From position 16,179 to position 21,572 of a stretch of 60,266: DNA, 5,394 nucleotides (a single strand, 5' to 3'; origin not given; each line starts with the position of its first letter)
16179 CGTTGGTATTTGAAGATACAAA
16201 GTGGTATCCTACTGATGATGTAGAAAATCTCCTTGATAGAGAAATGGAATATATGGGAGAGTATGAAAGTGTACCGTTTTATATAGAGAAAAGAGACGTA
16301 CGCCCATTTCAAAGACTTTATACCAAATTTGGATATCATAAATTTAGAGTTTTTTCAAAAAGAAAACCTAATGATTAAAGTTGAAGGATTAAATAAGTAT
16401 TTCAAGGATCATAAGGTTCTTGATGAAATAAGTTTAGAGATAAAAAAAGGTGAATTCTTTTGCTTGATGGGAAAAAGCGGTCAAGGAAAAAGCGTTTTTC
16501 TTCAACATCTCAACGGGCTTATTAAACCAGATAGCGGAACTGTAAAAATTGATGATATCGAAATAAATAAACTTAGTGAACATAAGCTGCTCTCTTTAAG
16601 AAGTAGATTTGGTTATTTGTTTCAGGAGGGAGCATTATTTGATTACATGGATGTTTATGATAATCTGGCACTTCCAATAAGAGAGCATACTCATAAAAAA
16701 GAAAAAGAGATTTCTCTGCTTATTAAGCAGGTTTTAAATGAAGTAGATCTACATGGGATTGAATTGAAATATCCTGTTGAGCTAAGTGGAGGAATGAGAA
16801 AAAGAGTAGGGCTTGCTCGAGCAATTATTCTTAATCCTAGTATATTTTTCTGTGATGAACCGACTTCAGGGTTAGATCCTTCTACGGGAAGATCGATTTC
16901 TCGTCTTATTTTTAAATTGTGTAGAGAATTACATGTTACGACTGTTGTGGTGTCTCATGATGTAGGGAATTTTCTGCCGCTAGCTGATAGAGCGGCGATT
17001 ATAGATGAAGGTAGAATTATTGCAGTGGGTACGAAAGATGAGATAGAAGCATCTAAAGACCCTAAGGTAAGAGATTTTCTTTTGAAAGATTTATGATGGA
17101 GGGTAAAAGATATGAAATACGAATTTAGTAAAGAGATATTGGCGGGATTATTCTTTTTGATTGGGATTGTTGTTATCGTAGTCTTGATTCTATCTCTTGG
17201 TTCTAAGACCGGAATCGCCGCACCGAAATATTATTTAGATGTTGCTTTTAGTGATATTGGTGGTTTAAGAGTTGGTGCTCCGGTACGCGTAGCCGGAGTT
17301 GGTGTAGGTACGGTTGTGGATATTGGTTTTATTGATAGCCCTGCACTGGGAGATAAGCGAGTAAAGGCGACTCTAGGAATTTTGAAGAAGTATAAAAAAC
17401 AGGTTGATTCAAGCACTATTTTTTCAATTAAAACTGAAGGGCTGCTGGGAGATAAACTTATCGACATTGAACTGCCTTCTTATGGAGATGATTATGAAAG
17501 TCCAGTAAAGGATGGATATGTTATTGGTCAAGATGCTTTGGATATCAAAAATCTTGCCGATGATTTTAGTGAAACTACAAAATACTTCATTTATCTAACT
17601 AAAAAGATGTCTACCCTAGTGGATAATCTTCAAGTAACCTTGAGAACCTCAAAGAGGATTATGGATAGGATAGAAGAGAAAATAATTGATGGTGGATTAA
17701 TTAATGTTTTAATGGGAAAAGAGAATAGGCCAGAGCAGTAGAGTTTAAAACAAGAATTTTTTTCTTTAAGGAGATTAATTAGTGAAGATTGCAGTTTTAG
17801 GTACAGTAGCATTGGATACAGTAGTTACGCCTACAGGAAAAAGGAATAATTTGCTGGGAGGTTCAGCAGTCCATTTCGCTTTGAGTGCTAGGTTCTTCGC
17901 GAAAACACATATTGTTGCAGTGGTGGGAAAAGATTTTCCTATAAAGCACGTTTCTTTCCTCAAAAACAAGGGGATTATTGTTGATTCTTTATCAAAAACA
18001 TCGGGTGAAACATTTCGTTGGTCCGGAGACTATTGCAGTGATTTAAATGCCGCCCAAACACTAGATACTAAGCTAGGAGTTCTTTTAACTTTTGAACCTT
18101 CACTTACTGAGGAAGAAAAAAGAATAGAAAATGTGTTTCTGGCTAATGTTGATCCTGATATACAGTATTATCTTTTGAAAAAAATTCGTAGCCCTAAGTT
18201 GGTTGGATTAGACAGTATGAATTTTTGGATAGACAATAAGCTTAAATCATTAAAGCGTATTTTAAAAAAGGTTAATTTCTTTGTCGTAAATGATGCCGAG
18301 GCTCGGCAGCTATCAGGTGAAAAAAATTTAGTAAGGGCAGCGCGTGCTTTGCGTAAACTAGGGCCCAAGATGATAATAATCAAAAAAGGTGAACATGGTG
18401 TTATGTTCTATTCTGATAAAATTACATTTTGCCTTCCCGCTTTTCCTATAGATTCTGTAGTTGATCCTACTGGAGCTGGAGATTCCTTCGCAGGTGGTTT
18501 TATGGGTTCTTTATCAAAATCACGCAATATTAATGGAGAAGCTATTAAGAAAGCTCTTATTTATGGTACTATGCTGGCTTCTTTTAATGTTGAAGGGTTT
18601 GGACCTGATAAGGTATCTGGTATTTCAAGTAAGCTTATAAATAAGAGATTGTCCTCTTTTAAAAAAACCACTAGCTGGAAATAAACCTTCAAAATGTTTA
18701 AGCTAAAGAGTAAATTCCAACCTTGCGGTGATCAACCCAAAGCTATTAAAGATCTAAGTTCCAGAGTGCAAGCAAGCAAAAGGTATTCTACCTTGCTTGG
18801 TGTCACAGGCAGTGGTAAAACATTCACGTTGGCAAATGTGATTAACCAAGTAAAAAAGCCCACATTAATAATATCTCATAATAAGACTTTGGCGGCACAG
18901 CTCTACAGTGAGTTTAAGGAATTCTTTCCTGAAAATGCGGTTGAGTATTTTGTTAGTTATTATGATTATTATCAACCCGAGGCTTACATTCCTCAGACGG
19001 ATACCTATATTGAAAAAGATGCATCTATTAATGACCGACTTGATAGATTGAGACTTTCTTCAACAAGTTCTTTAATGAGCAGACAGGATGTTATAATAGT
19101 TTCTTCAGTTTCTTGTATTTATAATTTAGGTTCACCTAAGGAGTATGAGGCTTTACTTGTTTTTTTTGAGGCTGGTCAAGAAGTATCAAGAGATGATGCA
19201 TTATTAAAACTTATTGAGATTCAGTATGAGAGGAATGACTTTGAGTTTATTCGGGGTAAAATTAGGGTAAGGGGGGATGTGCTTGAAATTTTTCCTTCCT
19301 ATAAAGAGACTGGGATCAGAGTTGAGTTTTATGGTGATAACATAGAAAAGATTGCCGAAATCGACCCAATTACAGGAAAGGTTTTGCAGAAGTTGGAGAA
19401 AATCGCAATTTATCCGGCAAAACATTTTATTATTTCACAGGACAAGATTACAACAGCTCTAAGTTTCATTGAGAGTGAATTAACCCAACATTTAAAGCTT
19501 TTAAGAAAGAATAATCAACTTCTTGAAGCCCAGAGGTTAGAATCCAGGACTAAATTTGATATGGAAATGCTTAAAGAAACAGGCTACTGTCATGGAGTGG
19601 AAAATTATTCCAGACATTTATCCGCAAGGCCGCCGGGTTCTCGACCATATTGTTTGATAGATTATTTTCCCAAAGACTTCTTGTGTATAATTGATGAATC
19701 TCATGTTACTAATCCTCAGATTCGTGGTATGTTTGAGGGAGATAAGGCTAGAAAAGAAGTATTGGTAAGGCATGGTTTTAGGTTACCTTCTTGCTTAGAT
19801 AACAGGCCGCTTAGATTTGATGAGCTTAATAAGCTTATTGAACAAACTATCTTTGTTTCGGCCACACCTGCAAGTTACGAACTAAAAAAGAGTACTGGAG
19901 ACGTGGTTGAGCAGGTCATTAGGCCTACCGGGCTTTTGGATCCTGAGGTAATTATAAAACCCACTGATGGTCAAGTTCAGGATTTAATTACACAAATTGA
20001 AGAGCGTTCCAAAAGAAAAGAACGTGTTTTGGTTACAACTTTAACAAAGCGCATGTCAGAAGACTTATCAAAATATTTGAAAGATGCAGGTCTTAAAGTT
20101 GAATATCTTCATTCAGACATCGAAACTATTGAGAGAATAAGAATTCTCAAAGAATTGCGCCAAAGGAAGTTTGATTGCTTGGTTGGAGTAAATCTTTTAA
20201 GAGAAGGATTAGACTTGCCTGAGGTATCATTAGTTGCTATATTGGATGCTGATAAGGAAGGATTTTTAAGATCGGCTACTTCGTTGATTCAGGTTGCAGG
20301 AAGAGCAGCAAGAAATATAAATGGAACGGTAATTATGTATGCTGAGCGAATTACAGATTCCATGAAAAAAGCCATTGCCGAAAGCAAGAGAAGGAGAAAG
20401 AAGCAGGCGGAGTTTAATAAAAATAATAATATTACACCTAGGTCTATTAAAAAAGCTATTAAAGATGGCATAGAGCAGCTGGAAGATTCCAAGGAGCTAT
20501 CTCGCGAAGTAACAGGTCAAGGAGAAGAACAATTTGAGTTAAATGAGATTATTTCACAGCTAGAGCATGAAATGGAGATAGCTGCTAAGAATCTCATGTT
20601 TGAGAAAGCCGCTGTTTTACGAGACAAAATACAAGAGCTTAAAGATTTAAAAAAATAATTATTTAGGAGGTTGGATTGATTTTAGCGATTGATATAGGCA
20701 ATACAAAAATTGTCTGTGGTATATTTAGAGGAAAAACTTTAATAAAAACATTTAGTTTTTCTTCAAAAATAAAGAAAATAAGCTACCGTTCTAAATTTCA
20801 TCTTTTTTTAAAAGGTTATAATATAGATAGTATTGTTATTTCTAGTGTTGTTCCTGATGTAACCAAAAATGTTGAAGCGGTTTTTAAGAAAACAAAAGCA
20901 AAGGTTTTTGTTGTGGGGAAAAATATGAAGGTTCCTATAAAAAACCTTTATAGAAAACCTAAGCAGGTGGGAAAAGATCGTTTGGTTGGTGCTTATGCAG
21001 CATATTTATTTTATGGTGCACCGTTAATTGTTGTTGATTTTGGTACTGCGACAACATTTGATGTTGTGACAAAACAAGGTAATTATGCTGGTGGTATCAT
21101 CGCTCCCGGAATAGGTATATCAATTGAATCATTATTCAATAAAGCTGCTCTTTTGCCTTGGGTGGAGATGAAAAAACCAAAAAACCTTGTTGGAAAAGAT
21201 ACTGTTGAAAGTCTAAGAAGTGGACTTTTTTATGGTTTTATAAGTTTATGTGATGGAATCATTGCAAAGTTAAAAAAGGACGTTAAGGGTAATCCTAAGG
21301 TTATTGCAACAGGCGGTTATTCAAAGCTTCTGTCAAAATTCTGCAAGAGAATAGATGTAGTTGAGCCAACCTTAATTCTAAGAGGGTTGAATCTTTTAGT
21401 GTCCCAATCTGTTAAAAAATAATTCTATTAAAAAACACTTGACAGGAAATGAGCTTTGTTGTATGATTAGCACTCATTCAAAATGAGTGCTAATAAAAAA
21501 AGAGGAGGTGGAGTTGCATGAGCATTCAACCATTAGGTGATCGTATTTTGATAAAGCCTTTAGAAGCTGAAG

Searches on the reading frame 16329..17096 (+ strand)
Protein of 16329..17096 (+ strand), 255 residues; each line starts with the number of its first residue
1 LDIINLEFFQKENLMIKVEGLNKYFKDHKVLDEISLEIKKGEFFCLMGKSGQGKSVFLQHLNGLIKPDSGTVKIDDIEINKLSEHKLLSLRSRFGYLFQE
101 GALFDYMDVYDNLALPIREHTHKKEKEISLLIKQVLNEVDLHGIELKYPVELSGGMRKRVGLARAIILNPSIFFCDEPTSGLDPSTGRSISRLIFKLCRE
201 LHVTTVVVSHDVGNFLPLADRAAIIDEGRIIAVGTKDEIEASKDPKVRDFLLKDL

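Call 53: search_protein_families(library=pfam, proteins=[window:16329-17096:+], max_evalue=0.00001)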
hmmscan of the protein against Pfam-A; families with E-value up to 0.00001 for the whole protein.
window:16329-17096:+ (255 aa): 1 family
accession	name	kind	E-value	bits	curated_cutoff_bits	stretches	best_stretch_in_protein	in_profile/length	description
PF00005.33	ABC_tran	-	2e-30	106.6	25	1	31-180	1-137/137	ABC transporter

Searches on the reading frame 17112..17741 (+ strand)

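Call 53: search_protein_families(library=pfam, proteins=[window:17112-17741:+], max_evalue=0.00001)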
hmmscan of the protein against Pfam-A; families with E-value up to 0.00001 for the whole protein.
window:17112-17741:+ (209 aa): 1 family
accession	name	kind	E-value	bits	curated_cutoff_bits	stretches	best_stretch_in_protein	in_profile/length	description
PF02470.25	MlaD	-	1.3e-17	64.2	25.1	1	39-120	2-79/81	MlaD protein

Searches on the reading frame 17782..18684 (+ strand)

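Call 53: search_protein_families(library=pfam, proteins=[window:17782-18684:+], max_evalue=0.00001)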
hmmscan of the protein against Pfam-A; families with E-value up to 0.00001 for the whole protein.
window:17782-18684:+ (300 aa): 1 family
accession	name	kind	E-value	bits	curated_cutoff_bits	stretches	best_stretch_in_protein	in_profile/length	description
PF00294.29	PfkB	-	6.3e-26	91.8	25.8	1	148-275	169-295/302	pfkB family carbohydrate kinase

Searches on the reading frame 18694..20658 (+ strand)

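Call 53: search_protein_families(library=pfam, proteins=[window:18694-20658:+], max_evalue=0.00001)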
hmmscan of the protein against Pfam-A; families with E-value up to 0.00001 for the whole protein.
window:18694-20658:+ (654 aa): 6 families
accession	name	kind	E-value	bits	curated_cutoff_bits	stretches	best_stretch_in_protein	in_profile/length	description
PF17757.6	UvrB_inter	-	4.1e-32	110.6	22.9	1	158-245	3-91/91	UvrB interaction domain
PF00271.37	Helicase_C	-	8.5e-21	74.7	23.5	1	430-541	5-109/110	Helicase conserved C-terminal domain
PF12344.14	UvrB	-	5e-19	68.3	27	1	548-590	1-43/43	Ultra-violet resistance protein B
PF04851.21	ResIII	-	3e-10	40.7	22.5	1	12-89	6-84/164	Type III restriction enzyme, res subunit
PF02151.25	UVR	-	1.6e-08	34.5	21.5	1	618-651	2-35/36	UvrB/uvrC motif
PF00270.35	DEAD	-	1.4e-06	28.6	26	0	15-82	5-73/167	DEAD/DEAH box helicase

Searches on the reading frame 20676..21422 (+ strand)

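Call 53: search_protein_families(library=pfam, proteins=[window:20676-21422:+], max_evalue=0.00001)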
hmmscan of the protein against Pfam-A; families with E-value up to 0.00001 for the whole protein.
window:20676-21422:+ (248 aa): 1 family
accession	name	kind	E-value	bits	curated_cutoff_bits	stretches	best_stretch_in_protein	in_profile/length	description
PF03309.20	Pan_kinase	-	4.4e-61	206.7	24.7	1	2-197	1-204/205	Type III pantothenate kinase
